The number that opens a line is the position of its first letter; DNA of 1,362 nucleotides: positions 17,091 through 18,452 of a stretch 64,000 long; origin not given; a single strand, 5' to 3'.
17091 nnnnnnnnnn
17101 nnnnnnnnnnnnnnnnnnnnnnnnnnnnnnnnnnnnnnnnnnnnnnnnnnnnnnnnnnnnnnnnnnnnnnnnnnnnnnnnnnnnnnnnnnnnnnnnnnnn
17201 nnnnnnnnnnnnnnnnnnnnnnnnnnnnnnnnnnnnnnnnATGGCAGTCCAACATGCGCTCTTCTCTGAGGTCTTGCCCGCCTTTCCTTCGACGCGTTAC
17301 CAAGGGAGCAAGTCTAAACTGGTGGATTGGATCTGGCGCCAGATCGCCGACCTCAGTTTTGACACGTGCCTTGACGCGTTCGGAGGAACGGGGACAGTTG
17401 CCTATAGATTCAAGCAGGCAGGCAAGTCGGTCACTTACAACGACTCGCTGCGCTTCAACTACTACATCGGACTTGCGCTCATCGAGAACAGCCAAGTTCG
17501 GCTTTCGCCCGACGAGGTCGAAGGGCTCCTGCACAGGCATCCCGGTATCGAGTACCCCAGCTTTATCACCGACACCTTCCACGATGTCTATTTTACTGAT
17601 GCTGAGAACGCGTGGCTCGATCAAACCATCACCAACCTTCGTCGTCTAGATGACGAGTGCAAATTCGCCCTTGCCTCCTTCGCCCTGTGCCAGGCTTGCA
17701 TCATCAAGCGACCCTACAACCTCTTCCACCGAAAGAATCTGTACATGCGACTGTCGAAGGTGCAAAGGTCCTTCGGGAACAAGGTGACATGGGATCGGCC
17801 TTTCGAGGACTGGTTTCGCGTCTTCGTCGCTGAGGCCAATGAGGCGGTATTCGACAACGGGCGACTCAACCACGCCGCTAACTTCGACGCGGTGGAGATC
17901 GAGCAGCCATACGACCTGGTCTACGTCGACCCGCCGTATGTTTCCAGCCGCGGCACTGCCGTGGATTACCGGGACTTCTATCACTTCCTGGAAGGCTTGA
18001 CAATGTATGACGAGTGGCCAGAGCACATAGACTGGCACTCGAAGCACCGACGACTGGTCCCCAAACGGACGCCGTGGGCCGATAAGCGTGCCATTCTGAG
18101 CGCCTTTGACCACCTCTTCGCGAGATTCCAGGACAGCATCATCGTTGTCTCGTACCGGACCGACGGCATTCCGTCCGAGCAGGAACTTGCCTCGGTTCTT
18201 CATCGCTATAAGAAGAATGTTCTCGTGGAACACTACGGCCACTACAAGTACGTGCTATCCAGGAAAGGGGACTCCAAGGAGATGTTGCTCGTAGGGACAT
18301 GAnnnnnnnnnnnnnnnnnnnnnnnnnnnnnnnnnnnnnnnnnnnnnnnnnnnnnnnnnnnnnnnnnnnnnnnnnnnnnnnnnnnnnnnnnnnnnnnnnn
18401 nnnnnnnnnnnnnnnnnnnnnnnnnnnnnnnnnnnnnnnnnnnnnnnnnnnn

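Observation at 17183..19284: EcoRV-family R-M cassette inserted behind leuS, bounded by about 52-bp direct repeats, with a chimeric thuA'/leuS' scar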

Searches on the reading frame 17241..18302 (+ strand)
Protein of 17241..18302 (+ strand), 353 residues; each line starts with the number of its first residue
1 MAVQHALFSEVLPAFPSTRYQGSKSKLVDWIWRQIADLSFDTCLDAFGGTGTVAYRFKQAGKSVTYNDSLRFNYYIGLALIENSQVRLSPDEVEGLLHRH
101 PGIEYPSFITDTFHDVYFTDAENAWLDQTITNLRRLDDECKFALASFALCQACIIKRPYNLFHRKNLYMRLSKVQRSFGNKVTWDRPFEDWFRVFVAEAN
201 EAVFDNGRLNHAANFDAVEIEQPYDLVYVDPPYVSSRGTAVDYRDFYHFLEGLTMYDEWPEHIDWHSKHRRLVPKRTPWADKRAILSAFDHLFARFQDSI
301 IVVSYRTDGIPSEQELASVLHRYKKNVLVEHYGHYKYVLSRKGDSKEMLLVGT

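Call 6: search_protein_families(library=pfam, proteins=[window:17241-18302:+], max_evalue=0.01)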
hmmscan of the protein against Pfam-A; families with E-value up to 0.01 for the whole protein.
window:17241-18302:+ (353 aa): 2 families
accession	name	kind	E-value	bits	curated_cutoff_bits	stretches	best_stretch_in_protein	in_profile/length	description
PF02086.21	MethyltransfD12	-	5.3e-17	62.8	22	1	20-240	1-192/253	D12 class N6 adenine-specific DNA methyltransferase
PF03602.21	Cons_hypoth95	-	0.0036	17.4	24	0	219-236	109-126/182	Conserved hypothetical protein 95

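Call 22: find_related_loci(query=window:17241-18302:+, collection=metagenome_contigs, flank=4000)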
Query window:17241-18302:+ (353 aa) in metagenome_contigs; peptide patterns used: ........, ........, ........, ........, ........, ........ (x = any residue, [..] = any of these).
74 stretches matched a pattern; 8 encode a relative of the query (tblastn E <= 1e-3); 8 distinct loci.
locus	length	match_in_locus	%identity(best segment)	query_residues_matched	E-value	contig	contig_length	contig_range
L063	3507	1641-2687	68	4-352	1e-175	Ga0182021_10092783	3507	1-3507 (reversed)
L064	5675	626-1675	69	4-353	7e-168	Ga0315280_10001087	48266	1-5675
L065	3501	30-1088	68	1-353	3e-174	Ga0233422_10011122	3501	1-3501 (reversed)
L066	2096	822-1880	68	1-353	1e-179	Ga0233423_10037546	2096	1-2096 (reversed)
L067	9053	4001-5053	62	2-352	2e-155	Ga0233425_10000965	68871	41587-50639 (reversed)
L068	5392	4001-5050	65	4-353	4e-150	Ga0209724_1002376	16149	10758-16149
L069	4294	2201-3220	61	13-352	2e-153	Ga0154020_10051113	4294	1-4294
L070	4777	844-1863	56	13-353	3e-129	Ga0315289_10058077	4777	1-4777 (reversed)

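Call 44: search_protein_families(library=ncbifam, proteins=[window:17241-18302:+], max_evalue=0.001)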
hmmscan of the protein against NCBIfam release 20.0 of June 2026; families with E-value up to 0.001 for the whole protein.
window:17241-18302:+ (353 aa): 0 families

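Call 48: search_dna_similar(query=window:17241-18299:+, collection=plasmids, mode=protein, max_rows=12)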
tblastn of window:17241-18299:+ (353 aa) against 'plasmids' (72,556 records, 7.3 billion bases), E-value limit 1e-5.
Records with a match: 74; places in all: 76; records where one place covers at least 80% of the query: 69.
Best place of each record, by identity: <60% 74.
By first word of the organism name: Enterococcus 21; Rhizobium 9; Lactococcus 9; Acinetobacter 7; Staphylococcus 3; Cupriavidus 2; Priestia 2; Geobacillus 2; Rhodococcus 2; Arthrobacter 2; and 12 more.
By predicted mobility (MOB-suite, as given by PLSDB): conjugative 33; non-mobilizable 31; mobilizable 10.
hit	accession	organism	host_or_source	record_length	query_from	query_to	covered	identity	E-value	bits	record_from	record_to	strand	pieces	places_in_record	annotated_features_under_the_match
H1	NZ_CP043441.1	Cupriavidus campinensis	cell culture,soil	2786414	15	352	96%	37.8%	6e-56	203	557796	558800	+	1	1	none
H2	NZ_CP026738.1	Priestia megaterium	Sporobolus anglicus,cell ...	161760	10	352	97%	37.0%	6e-54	197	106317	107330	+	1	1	Dam family site-specific DNA-(adenine-N6)-methyltransferase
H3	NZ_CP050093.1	Rhizobium leguminosarum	Trifolium pratense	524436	9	353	98%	35.5%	2e-49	185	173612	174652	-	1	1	DNA adenine methylase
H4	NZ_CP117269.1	Rhizobium rhododendri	Rhododendron sp.,pure bacterial ...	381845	12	352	97%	34.8%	6e-52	192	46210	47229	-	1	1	DNA adenine methylase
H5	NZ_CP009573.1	Sphingomonas taxi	Plant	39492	2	353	100%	33.7%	2e-48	182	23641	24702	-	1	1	DNA adenine methylase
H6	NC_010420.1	Geobacillus stearothermophilus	geothermal site near the Baltic Sea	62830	12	343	94%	35.4%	8e-56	203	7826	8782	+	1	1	Dam family site-specific DNA-(adenine-N6)-methyltransferase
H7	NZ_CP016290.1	Rhizobium leguminosarum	Vavilovia formosa,cell culture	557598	2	352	99%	33.3%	1e-47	179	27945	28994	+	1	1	DNA adenine methylase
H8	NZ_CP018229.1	Rhizobium leguminosarum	Vavilovia formosa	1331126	2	352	99%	33.3%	1e-47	179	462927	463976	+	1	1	record has no annotation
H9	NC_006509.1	Geobacillus kaustophilus HTA426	isolated from the deepest Ocean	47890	12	343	94%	35.1%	6e-56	203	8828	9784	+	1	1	Dam family site-specific DNA-(adenine-N6)-methyltransferase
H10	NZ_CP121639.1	Rhizobium leguminosarum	Trifolium ambiguum,cell culture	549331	2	352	99%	33.1%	4e-47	178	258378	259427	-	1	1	DNA adenine methylase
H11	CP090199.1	Rhizobium leguminosarum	Trifolium ambiguum,Cell culture,nodule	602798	2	352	99%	33.1%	4e-47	178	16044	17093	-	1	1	DNA adenine methylase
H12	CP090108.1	Rhizobium leguminosarum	Trifolium ambiguum,Cell culture,Plant ...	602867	2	352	99%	33.1%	4e-47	178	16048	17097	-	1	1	DNA adenine methylase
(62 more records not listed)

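Call 54: search_protein_families(library=padloc, proteins=[window:17241-18299:+], max_evalue=0.001)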
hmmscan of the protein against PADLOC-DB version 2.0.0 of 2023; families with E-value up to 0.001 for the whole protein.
window:17241-18299:+ (353 aa): 13 families
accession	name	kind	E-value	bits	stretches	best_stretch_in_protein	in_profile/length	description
PDLC03261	MTase_II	-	6.3e-63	211.1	1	14-343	307-625/643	Type II methyltransferase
PDLC03385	MTase_II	-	2.8e-32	110.4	1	14-347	5-328/336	Type II methyltransferase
PDLC03287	MTase_II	-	2.2e-22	77.6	1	19-347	2-328/646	Type II methyltransferase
PDLC03257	MTase_II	-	4.6e-21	73.4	1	19-337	14-321/343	Type II methyltransferase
PDLC03298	MTase_II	-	6.8e-18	62.9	2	212-341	185-309/362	Type II methyltransferase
PDLC03373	MTase_II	-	9e-16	56.2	2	17-88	8-83/339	Type II methyltransferase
PDLC03345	MTase_II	-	1.2e-11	41.7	1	220-347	253-388/581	Type II methyltransferase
PDLC03342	MTase_II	-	5.9e-11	40.1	1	8-111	12-116/383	Type II methyltransferase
PDLC03720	oMTase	-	1.2e-07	29.7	1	213-347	191-316/326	orphan methyltransferase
PDLC03292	MTase_II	-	8.7e-06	22.2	1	18-258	81-304/722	Type II methyltransferase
PDLC04134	mad2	-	1.9e-05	21.7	0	18-68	270-320/492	mads_2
PDLC03264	MTase_II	-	0.00023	18.5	0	217-244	185-209/306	Type II methyltransferase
PDLC03294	MTase_II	-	0.00056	17.6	0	218-236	171-189/272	Type II methyltransferase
